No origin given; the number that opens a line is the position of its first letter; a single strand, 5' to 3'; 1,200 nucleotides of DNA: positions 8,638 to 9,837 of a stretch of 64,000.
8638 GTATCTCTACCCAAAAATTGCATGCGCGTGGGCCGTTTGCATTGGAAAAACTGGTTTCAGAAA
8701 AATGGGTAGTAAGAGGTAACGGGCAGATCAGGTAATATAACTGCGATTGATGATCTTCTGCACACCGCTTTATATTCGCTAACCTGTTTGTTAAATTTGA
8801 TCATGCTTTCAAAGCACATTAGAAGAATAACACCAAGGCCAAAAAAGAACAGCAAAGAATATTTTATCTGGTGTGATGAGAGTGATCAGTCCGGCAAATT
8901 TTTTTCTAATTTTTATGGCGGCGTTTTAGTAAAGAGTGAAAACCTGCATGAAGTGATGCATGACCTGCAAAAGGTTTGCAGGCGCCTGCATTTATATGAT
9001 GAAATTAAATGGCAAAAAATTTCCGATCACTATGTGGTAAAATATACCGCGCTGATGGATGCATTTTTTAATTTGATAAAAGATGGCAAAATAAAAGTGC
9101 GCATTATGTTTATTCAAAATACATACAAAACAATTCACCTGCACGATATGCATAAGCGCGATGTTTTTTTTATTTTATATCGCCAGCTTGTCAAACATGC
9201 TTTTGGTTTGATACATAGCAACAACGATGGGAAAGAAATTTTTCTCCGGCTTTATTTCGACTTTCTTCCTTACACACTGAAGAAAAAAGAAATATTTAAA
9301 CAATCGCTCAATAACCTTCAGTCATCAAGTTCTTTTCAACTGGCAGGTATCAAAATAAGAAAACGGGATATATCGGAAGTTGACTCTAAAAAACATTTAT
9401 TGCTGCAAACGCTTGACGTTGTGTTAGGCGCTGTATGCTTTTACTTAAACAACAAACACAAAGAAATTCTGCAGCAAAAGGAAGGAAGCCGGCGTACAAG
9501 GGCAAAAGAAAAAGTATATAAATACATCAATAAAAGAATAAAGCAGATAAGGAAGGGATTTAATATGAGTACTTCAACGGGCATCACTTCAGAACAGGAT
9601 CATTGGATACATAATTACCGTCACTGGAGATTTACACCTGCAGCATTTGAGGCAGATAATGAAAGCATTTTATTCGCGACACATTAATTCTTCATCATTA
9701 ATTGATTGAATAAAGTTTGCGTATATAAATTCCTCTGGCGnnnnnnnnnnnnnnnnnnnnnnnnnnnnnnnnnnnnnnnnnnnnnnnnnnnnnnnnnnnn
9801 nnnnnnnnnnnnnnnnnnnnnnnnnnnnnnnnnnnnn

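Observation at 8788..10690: Lower-GC insert with DUF3800 protein and an orphan PF10137-type TIR-like effector fused to an unknown C-terminal domain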

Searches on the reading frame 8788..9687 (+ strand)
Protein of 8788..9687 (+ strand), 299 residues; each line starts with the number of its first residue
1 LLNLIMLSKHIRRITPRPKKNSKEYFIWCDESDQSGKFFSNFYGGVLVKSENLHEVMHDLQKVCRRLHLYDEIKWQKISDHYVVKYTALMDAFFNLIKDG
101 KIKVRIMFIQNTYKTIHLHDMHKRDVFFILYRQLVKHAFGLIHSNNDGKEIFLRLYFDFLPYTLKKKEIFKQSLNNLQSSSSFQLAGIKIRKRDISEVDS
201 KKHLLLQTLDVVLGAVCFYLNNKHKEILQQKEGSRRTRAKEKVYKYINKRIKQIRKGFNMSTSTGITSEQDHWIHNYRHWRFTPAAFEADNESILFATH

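Call 3: search_protein_families(library=pfam, proteins=[window:8788-9687:+], max_evalue=1)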
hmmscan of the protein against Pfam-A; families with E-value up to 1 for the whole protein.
window:8788-9687:+ (299 aa): 2 families
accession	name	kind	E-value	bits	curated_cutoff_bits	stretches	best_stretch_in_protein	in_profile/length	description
PF12686.12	DUF3800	-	1.3e-07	32.9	21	1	27-218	2-148/149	Protein of unknown function (DUF3800)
PF19923.4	DUF6386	-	0.12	12.4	25.9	1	57-118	16-76/145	Family of unknown function (DUF6386)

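Call 4: search_protein_families(library=padloc, proteins=[window:8788-9687:+], max_evalue=1)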
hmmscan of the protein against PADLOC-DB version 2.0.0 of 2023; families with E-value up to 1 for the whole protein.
window:8788-9687:+ (299 aa): 1 family
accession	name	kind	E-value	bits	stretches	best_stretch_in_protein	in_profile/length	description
PDLC04353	PDC-M04A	-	7.1e-16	56.3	1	23-252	3-207/232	-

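Call 5: search_protein_families(library=ncbifam, proteins=[window:8788-9687:+], max_evalue=1)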
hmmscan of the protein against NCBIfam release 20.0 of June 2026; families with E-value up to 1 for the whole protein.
window:8788-9687:+ (299 aa): 0 families

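Call 50: search_solved_structures(query=window:8788-9687:+, max_evalue=1)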
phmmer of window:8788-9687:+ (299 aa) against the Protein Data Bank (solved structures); distinct sequences matched with E-value up to 1: 0.

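Call 51: find_homologous_proteins(query=window:8803-9687:+, max_evalue=0.00001)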
Query window:8803-9687:+ (294 aa): 1169 proteins with E <= 0.00001 among 1510 candidates; the best 120 are listed.
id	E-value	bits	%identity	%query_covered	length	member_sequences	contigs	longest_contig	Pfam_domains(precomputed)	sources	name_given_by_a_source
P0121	3.7e-195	665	100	100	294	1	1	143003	PF12686.13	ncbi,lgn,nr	ncbi:MAG TPA: DUF3800 domain-containing protein [Parafilimonas sp.]|nr:DUF3800 domain-containing pro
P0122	1.7e-160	551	81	100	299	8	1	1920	PF12686.13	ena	-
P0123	7.8e-157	539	80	99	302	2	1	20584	PF12686.13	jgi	jgi:hypothetical protein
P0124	2.3e-156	537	82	97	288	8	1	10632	PF12686.13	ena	-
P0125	8.2e-137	473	74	97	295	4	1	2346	PF12686.13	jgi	-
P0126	5.3e-131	454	69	97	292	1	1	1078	PF12686.13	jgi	jgi:Protein of unknown function (DUF3800)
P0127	6.4e-127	441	68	97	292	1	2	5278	PF12686.13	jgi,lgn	-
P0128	1.7e-121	423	66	96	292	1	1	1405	PF12686.13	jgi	jgi:hypothetical protein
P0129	1.8e-119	416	65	97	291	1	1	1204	PF12686.13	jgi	jgi:hypothetical protein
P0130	2.6e-117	409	65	97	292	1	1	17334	-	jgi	jgi:hypothetical protein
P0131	3.0e-116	406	61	96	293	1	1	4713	PF12686.13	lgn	-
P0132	4.1e-114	399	60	96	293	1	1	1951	PF14226.13,PF12686.13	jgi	jgi:hypothetical protein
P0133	8.9e-113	394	60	96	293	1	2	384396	PF14226.13,PF12686.13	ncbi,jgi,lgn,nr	ncbi:MAG TPA: DUF3800 domain-containing protein [Flavisolibacter sp.]|jgi:hypothetical protein|nr:DU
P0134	1.2e-112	394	61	96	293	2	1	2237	PF12686.13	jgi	jgi:hypothetical protein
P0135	1.7e-112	393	62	96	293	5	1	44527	PF12686.13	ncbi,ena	-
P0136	5.1e-111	389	60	96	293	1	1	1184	PF12686.13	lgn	-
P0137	2.7e-107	376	57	96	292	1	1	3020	PF12686.13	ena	-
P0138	7.8e-107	375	58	97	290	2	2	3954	PF12686.13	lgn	-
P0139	8.9e-107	375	59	96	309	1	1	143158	PF12686.13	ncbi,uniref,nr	ncbi:DUF3800 domain-containing protein [Chitinophagaceae bacterium LB-8]|uniref:DUF3800 domain-conta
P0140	3.8e-106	373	57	96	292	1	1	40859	PF12686.13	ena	-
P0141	4.6e-106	372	57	96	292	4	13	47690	PF12686.13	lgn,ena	-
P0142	1.3e-104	367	55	97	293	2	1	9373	PF12686.13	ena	-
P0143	7.7e-104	365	56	97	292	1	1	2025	PF12686.13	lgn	-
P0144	2.0e-103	364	58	95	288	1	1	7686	PF12686.13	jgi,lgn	jgi:hypothetical protein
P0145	2.5e-103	363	57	96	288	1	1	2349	PF12686.13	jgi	-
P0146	4.8e-102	359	56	98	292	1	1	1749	PF12686.13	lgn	-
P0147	1.2e-101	358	56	95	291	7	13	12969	PF12686.13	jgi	jgi:hypothetical protein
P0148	1.5e-101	357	57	96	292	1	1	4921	PF12686.13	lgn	-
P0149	4.4e-101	356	57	98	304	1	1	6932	PF12686.13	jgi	jgi:hypothetical protein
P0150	8.4e-101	355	58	94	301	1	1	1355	PF12686.13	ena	-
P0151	2.5e-99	350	53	95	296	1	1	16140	PF12686.13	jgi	jgi:hypothetical protein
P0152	2.7e-99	350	56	96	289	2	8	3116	PF12686.13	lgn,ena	-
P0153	5.9e-99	349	55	95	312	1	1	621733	PF12686.13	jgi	jgi:hypothetical protein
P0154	5.5e-98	346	55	95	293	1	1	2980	PF12686.13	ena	-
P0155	9.2e-98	345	54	97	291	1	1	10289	PF12686.13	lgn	-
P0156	2.1e-97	344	54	96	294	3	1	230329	PF12686.13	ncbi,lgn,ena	-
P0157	1.7e-96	341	54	95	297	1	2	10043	PF12686.13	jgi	jgi:hypothetical protein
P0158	8.8e-96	339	54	95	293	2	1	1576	PF12686.13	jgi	jgi:hypothetical protein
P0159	2.4e-93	331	55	94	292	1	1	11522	PF12686.13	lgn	-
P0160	1.7e-91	324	54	97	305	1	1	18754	PF12686.13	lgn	-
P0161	3.1e-91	324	50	98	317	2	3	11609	PF12686.13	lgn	-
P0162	2.0e-90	321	51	95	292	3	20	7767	PF12686.13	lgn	-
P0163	8.4e-90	319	56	87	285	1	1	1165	PF12686.13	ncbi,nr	ncbi:MAG: DUF3800 domain-containing protein [Sphingobacteriales bacterium]|nr:MAG: DUF3800 domain-co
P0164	8.7e-89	316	54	91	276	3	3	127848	PF12686.13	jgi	jgi:hypothetical protein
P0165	1.7e-88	315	53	97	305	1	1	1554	PF12686.13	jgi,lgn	jgi:hypothetical protein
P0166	1.0e-87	312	55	91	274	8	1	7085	PF12686.13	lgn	-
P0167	6.1e-84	300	50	91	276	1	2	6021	PF12686.13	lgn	-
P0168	1.4e-83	298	51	91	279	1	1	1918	PF12686.13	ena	-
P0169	9.0e-83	296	52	92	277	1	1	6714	PF12686.13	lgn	-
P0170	9.5e-83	296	49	93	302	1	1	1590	PF12686.13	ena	-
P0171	1.6e-82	295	51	92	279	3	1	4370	PF12686.13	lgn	-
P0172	1.0e-81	292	52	91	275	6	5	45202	PF12686.13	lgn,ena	-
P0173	1.9e-81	291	49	91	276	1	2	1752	PF12686.13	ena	-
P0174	2.5e-81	291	53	91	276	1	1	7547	PF12686.13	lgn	-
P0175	2.8e-81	291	50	92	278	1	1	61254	PF12686.13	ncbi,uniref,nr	ncbi:hypothetical protein BWI97_18320 [Siphonobacter sp. BAB-5405]|uniref:DUF3800 domain-containing 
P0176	3.4e-81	291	50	92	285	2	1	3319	PF12686.13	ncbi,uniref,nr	ncbi:DUF3800 domain-containing protein [Emticicia sp. TH156]|uniref:DUF3800 domain-containing protei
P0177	5.4e-81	290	55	83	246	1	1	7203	PF12686.13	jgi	jgi:hypothetical protein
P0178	6.7e-81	290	51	91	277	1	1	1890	PF12686.13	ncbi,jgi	jgi:hypothetical protein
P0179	6.9e-81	290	50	92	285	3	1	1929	PF12686.13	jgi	jgi:hypothetical protein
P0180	1.2e-80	289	50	91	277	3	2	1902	PF12686.13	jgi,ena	-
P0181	2.1e-80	288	53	91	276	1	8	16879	PF12686.13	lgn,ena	-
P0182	2.3e-80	288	51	93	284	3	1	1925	PF12686.13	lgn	-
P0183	2.6e-80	288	54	83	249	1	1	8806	PF12686.13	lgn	-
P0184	5.2e-80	287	50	91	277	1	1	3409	PF12686.13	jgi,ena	jgi:hypothetical protein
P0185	5.3e-80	287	51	92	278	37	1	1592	PF12686.13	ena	-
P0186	6.8e-80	286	50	91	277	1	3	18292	PF12686.13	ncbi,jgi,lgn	jgi:hypothetical protein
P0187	9.3e-80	286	50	91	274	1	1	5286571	PF12686.13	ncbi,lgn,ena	-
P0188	1.4e-79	285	50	92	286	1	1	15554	PF12686.13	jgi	-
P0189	1.9e-79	285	51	92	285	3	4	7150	PF12686.13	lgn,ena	-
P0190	2.0e-79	285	51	91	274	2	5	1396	PF12686.13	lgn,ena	-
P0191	4.5e-79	284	51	90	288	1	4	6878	PF12686.13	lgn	-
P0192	4.7e-79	284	50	91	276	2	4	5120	PF12686.13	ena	-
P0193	7.5e-79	283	49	92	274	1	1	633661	PF12686.13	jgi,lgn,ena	jgi:hypothetical protein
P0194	8.3e-79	283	51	91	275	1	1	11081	PF12686.13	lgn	-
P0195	1.2e-78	282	48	92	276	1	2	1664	PF12686.13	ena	-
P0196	1.5e-78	282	50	91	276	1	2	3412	PF12686.13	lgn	-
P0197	1.7e-78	282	49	92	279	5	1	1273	PF12686.13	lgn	-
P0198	1.8e-78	282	51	91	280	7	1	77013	PF12686.13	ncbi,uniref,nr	ncbi:DUF3800 domain-containing protein [Arcicella sp. DC2W]|uniref:DUF3800 domain-containing protein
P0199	2.1e-78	282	51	91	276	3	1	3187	PF12686.13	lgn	-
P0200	1.0e-77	279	49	93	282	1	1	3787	PF12686.13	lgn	-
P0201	1.6e-77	279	48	93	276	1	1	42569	PF12686.13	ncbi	-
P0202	2.6e-77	278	52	91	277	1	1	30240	PF12686.13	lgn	-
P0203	6.0e-77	277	52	91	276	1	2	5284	PF12686.13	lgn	-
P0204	6.9e-77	277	51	92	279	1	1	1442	PF12686.13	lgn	-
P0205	7.1e-77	276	49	91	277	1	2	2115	PF12686.13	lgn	-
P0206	1.2e-76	276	48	93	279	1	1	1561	PF12686.13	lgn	-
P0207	2.1e-76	275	51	91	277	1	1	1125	PF12686.13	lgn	-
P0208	2.9e-76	274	51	91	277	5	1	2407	PF12686.13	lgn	-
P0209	6.6e-76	273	49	91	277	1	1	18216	PF12686.13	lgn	-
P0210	1.1e-75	273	46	92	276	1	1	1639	PF12686.13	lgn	-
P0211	1.4e-75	272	50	91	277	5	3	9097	PF12686.13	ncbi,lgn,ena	-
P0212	1.8e-75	272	49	91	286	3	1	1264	PF12686.13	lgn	-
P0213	1.9e-75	272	48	91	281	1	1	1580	PF12686.13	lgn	-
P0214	5.2e-75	270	55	74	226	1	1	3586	PF12686.13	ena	-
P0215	6.0e-75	270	50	91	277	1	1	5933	PF12686.13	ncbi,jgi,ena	jgi:hypothetical protein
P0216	7.7e-75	270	48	91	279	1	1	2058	PF12686.13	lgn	-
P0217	1.5e-74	269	50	93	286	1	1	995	PF12686.13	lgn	-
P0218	1.8e-74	269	47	92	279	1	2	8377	PF12686.13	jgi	jgi:hypothetical protein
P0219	1.9e-74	269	48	92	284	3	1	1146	PF12686.13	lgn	-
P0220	2.0e-74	268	50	92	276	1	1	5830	PF12686.13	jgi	jgi:hypothetical protein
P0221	2.4e-74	268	51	91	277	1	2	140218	PF12686.13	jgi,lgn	jgi:hypothetical protein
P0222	6.2e-74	267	47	92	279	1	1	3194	PF12686.13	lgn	-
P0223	6.6e-74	267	48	91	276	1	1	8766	PF12686.13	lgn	-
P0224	9.5e-74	266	47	91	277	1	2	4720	PF12686.13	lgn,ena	-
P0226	1.3e-73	266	48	92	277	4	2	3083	PF12686.13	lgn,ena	-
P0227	1.4e-73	266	51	91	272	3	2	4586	PF12686.13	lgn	-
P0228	1.7e-73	265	45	94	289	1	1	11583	PF12686.13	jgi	-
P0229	2.0e-73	265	50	89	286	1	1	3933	PF12686.13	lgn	-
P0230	2.9e-73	265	50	91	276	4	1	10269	PF12686.13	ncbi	-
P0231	8.0e-73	263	49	89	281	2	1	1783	PF12686.13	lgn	-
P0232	9.7e-73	263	48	92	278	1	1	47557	PF12686.13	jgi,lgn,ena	-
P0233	1.1e-72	263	48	89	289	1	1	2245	PF12686.13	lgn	-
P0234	2.5e-72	262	47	89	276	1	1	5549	PF12686.13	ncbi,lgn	ncbi:MAG: DUF3800 domain-containing protein [Sedimentisphaerales bacterium]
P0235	4.2e-72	261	48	92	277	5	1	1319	PF12686.13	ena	-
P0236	4.7e-72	261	47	91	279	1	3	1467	PF12686.13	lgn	-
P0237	6.4e-72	260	46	92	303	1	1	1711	PF12686.13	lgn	-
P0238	7.4e-72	260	45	94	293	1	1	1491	PF12686.13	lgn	-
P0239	1.0e-71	260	49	90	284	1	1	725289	PF12686.13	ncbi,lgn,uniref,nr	ncbi:DUF3800 domain-containing protein [Bradyrhizobium liaoningense]|uniref:DUF3800 domain-containin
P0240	1.1e-71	259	47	91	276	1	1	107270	PF12686.13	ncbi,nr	ncbi:MAG: hypothetical protein K1X55_04895 [Chitinophagales bacterium]|nr:hypothetical protein [Chit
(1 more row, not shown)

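Call 52: find_encoding_contigs(protein=P0124, flank=10000, max_places=4)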
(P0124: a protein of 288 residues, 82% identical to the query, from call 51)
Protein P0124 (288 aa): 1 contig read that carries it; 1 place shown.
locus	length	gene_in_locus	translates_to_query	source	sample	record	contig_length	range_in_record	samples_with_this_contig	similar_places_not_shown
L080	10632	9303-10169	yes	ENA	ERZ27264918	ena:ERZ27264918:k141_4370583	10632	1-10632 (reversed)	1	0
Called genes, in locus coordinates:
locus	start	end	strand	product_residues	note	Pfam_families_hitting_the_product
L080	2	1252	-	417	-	?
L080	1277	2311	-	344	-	PF00135:COesterase, PF03403:PAF-AH_p_II (faint), PF20434:BD-FAE, PF07859:Abhydrolase_3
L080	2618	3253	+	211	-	PF01578:Cytochrom_C_asm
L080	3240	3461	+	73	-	PF20077:CcmD_alt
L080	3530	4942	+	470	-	PF02812:ELFV_dehydrog_N, PF00208:ELFV_dehydrog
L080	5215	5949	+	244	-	-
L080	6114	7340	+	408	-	PF02684:LpxB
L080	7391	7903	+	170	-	PF01641:SelR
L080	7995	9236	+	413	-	PF00171:Aldedh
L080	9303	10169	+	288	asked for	PF12686:DUF3800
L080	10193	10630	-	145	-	?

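Call 53: find_encoding_contigs(protein=P0123, flank=10000, max_places=3)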
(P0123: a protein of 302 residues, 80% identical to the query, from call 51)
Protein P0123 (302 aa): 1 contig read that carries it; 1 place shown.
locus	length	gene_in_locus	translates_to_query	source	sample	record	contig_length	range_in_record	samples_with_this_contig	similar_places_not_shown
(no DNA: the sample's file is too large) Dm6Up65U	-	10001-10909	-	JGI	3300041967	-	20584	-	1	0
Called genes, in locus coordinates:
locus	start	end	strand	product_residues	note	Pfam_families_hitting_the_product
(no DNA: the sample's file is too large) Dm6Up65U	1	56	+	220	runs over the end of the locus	PF03379:CcmB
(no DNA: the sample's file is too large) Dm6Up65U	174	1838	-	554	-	PF18962:Por_Secre_tail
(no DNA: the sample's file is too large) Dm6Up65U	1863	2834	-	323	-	PF00135:COesterase, PF20434:BD-FAE, PF07859:Abhydrolase_3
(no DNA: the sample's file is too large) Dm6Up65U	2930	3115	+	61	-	-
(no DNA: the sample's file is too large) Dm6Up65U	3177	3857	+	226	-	PF01578:Cytochrom_C_asm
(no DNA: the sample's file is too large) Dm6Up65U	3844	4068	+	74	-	PF20077:CcmD_alt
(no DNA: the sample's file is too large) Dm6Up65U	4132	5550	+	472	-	PF02812:ELFV_dehydrog_N, PF00208:ELFV_dehydrog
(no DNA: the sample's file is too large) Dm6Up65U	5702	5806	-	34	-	-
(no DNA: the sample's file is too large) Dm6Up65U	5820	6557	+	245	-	PF12779:WXXGXW (weak)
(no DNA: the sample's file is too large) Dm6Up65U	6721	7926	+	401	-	PF02684:LpxB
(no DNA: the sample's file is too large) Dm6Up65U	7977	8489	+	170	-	PF01641:SelR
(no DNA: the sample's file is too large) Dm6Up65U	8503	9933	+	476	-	PF00171:Aldedh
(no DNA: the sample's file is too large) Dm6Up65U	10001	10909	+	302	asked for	PF12686:DUF3800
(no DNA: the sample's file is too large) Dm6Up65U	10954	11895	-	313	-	PF10137:CAP12-PCTIR_TIR, PF20300:prok_STING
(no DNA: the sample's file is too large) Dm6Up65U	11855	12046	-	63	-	-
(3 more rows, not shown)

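Call 54: find_encoding_contigs(protein=P0130, flank=8000, max_places=3)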
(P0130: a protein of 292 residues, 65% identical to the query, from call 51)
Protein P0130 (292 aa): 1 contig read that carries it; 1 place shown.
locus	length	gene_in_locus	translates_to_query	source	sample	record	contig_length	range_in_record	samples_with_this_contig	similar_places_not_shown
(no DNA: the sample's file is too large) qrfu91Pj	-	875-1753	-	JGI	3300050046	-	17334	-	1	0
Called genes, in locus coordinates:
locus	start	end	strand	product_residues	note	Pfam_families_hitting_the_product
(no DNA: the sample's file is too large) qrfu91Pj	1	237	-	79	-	?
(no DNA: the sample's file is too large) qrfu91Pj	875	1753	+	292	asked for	-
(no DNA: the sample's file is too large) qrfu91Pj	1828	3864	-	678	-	PF13448:DUF4114, PF16130:DUF4842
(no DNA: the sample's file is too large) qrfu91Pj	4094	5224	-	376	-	PF13439:Glyco_transf_4, PF13579:Glyco_trans_4_4 (weak), PF20706:GT4-conflict, PF00534:Glycos_transf_1, PF13692:Glyco_trans_1_4, PF13524:Glyco_trans_1_2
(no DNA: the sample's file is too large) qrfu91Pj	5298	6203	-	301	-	PF00535:Glycos_transf_2, PF13506:Glyco_transf_21 (faint), PF13641:Glyco_tranf_2_3, PF13632:Glyco_trans_2_3 (weak)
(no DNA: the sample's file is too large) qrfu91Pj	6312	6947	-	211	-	PF00132:Hexapep, PF14602:Hexapep_2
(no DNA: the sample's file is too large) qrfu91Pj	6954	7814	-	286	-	PF13641:Glyco_tranf_2_3, PF00535:Glycos_transf_2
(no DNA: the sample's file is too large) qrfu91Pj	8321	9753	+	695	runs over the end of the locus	-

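Call 64: predict_structure(alignment_id=A2)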
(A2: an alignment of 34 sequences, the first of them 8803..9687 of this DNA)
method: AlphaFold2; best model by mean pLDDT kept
length: 294 residues; sequences in the alignment: 34
mean_pLDDT: 86.8   pTM: 0.86
mean pLDDT of the five models: 86.8, 86.7, 86.5, 85.7, 85.5
residues with pLDDT >= 90: 194; 70-90: 54; 50-70: 33; < 50: 13
segments of 3 or more residues with pLDDT < 50: 284-294
pLDDT, mean of each block of 10 residues (from residue 1): 54 77 88 92 97 98 96 95 98 98 81 62 86 93 93 90 92 94 96 95 97 92 72 94 94 82 92 88 49 37
secondary structure, 60 per line:
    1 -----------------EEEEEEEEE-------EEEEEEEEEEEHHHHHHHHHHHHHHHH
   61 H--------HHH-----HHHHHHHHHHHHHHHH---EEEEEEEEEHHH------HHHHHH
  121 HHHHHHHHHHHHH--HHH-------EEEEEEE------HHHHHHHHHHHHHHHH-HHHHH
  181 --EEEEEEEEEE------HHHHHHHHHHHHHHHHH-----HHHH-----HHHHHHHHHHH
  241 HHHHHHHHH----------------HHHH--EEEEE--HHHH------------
elements in order: E18-26 E34-44 H45-61 H78-93 E97-105 H115-133 E146-152 H159-174 H176-180 E183-192 H199-215 H221-224 H230-249 H266-269 E272-276 H279-282
